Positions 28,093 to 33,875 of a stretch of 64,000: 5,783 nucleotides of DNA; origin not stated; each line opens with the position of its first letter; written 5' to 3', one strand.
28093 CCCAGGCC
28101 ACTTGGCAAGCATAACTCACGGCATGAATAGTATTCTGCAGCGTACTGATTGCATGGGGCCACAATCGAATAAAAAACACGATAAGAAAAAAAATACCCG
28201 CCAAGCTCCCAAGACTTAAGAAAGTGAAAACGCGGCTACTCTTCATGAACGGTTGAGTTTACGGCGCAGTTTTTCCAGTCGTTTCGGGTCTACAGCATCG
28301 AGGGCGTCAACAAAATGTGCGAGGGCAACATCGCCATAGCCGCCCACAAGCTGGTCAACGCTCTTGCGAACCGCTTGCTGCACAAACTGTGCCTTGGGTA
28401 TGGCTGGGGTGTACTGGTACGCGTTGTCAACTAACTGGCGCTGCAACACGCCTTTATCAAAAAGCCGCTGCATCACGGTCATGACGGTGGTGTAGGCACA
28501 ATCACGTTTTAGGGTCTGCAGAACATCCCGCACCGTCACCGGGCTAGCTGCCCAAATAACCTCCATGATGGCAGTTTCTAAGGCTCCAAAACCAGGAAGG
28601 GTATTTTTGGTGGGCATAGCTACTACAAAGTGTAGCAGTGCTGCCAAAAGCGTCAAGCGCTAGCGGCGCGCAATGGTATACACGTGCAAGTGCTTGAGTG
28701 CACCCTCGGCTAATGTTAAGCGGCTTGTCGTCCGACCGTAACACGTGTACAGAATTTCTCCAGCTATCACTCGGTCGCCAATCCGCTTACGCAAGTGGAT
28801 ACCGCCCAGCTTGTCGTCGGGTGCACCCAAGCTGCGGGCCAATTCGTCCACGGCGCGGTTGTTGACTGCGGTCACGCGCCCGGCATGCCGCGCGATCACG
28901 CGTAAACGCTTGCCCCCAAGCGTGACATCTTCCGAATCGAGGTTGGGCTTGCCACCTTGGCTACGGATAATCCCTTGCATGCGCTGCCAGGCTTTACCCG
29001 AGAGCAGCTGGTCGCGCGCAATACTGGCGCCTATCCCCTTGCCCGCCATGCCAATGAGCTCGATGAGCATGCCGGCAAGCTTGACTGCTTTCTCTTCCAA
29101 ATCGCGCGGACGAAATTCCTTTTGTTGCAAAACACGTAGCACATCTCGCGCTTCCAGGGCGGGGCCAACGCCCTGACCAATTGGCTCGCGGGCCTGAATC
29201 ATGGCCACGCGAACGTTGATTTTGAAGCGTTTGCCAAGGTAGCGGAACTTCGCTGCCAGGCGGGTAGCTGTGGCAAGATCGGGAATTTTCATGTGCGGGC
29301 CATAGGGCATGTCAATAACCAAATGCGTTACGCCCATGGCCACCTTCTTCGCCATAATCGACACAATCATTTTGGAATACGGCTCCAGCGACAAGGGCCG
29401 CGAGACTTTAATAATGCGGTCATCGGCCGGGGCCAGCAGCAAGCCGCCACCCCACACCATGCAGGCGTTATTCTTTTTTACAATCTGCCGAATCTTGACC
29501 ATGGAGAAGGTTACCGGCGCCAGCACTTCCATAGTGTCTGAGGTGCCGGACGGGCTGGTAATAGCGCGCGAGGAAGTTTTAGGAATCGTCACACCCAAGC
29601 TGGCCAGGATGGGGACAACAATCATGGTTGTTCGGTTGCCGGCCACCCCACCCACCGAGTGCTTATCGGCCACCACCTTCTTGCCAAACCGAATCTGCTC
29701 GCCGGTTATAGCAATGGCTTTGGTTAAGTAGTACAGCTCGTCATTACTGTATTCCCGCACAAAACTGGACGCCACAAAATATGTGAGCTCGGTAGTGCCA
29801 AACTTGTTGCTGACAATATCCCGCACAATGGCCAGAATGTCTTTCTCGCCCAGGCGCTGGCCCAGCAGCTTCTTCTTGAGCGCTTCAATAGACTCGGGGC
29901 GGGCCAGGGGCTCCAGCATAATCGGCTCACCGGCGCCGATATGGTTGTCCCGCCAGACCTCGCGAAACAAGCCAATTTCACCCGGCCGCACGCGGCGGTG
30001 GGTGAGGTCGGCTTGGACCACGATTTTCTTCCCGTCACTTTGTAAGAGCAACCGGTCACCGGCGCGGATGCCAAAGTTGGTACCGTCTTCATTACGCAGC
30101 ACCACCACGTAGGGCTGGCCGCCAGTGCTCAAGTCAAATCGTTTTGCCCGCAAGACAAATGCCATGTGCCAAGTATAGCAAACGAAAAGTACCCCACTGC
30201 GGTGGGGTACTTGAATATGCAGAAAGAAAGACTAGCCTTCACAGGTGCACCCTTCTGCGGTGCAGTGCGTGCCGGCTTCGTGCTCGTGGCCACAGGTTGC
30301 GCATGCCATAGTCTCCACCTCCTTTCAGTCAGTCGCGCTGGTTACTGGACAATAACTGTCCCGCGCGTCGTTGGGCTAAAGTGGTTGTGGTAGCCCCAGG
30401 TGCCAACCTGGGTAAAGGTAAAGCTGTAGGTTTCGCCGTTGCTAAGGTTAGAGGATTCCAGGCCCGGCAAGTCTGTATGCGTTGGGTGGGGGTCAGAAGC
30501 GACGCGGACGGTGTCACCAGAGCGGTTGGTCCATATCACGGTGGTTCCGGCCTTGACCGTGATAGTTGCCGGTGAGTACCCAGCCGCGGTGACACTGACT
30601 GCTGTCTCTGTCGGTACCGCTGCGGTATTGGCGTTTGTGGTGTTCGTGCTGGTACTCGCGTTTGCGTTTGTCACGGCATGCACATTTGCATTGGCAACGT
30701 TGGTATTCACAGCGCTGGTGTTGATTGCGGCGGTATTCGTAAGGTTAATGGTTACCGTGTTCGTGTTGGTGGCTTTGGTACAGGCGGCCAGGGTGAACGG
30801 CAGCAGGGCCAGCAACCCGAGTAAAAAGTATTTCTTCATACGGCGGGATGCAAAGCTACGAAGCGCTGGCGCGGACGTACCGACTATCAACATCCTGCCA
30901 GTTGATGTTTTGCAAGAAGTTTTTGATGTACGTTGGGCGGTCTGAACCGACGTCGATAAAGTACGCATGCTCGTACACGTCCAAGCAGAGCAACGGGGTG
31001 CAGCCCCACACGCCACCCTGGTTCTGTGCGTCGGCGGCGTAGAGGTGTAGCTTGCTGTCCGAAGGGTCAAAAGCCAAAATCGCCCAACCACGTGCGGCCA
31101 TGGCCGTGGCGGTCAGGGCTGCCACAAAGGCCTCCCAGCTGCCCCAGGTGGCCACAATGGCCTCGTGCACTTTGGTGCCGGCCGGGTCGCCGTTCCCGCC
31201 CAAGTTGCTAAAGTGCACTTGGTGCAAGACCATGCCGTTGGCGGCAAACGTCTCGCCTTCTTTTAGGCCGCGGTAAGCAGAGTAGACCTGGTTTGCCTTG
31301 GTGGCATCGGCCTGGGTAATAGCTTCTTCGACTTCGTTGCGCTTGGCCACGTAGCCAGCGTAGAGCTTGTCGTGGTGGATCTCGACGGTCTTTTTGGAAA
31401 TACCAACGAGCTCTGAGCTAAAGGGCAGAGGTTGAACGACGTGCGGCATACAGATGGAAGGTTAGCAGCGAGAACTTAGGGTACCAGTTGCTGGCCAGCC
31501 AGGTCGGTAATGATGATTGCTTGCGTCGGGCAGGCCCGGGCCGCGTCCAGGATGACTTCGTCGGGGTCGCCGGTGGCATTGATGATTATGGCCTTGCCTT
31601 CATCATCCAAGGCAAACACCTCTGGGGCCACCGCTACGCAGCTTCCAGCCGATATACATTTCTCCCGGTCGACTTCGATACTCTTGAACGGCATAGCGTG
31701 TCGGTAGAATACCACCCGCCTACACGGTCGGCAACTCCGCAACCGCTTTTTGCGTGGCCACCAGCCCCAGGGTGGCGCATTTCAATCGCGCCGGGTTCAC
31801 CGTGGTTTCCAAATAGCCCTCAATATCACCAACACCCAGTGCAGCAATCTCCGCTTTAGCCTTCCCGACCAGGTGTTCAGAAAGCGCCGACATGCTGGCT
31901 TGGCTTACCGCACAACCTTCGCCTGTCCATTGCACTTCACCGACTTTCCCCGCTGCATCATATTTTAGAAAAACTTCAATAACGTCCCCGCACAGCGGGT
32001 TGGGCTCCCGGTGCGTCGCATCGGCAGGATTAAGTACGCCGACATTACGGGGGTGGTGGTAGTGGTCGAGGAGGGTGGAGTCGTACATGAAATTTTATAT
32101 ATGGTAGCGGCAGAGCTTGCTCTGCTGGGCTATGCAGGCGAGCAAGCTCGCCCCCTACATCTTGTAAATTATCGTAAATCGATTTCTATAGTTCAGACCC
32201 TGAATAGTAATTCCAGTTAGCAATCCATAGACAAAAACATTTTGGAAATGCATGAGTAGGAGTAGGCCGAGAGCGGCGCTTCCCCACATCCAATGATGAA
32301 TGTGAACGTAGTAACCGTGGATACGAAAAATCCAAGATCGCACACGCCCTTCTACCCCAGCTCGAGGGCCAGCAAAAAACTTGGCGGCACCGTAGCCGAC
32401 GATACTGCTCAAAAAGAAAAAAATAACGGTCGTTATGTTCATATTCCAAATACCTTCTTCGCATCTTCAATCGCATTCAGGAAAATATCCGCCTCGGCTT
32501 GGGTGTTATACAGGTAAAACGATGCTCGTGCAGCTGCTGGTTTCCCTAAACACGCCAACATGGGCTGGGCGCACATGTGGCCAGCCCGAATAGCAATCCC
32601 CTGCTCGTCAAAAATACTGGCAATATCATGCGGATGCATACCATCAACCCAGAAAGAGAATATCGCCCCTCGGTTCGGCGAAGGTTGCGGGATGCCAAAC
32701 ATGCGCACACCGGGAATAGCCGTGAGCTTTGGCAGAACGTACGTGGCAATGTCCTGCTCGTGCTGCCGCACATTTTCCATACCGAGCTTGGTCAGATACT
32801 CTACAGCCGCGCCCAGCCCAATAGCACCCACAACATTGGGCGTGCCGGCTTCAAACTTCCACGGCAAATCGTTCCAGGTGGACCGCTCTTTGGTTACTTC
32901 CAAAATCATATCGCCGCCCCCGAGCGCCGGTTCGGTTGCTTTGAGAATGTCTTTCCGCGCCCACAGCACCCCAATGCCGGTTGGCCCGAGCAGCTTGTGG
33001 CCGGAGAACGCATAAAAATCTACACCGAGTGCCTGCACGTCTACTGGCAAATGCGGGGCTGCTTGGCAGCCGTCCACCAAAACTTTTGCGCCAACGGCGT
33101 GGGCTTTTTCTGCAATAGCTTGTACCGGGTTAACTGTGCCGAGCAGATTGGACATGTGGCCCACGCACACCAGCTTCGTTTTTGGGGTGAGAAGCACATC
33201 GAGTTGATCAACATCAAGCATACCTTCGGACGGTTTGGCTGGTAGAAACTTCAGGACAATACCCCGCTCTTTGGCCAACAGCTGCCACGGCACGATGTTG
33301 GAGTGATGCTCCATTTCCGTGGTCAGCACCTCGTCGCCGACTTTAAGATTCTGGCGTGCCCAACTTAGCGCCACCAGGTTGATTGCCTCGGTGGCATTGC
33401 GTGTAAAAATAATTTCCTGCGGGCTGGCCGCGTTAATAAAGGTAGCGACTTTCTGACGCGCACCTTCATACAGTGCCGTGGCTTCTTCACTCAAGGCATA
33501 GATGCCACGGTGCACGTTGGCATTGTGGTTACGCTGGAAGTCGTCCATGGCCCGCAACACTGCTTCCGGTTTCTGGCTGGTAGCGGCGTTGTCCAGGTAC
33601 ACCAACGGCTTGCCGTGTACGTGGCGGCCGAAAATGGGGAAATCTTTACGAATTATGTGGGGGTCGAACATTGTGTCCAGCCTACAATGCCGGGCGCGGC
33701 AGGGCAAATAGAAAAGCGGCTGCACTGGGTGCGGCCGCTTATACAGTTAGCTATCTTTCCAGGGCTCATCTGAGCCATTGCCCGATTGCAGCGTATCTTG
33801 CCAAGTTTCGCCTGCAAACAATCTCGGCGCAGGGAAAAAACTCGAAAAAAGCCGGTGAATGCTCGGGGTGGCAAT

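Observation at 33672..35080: Insulated two-gene cassette (RsbW-like HATPase plus an unrecognisable 227-aa protein) inserted between sufD and sufS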

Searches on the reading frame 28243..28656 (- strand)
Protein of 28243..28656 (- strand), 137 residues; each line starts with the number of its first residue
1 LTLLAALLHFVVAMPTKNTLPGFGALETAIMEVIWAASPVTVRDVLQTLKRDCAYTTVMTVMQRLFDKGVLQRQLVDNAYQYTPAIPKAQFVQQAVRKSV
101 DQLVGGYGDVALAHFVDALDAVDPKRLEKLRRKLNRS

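Call 49: search_protein_families(library=pfam, proteins=[window:28243-28656:-], max_evalue=0.01)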
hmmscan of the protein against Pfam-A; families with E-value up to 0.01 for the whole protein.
window:28243-28656:- (137 aa): 1 family
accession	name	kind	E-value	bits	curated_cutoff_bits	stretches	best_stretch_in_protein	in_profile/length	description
PF03965.22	Penicillinase_R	-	2.6e-27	95.9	22.6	1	24-135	2-114/115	Penicillinase repressor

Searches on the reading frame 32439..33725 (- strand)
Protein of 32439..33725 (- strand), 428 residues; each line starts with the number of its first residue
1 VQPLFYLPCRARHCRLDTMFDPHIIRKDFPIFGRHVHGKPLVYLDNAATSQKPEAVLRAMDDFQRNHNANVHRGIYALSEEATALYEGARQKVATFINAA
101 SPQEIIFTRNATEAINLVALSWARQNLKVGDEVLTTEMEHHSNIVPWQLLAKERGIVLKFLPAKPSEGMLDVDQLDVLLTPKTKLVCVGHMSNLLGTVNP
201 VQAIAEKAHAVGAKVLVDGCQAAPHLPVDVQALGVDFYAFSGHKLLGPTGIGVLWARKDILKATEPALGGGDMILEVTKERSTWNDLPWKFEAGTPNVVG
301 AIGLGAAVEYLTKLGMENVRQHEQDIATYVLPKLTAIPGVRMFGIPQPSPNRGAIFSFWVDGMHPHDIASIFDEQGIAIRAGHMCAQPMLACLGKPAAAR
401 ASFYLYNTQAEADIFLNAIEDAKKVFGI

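Call 3: search_protein_families(library=pfam, proteins=[window:32439-33725:-], max_evalue=1)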
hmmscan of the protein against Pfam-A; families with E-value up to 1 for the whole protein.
window:32439-33725:- (428 aa): 4 families
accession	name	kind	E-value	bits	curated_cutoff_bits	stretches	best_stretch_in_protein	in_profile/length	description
PF00266.25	Aminotran_5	-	3.6e-146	487.3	21.5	1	42-415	1-371/371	Aminotransferase class-V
PF01041.23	DegT_DnrJ_EryC1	-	2.6e-07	30.6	19.8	1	103-223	40-150/360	DegT/DnrJ/EryC1/StrS aminotransferase family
PF01053.26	Cys_Met_Meta_PP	-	5.3e-07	29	27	1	125-247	86-201/381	Cys/Met metabolism PLP-dependent enzyme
PF03841.19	SelA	-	0.17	11.3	22.8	1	229-262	198-231/367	L-seryl-tRNA selenium transferase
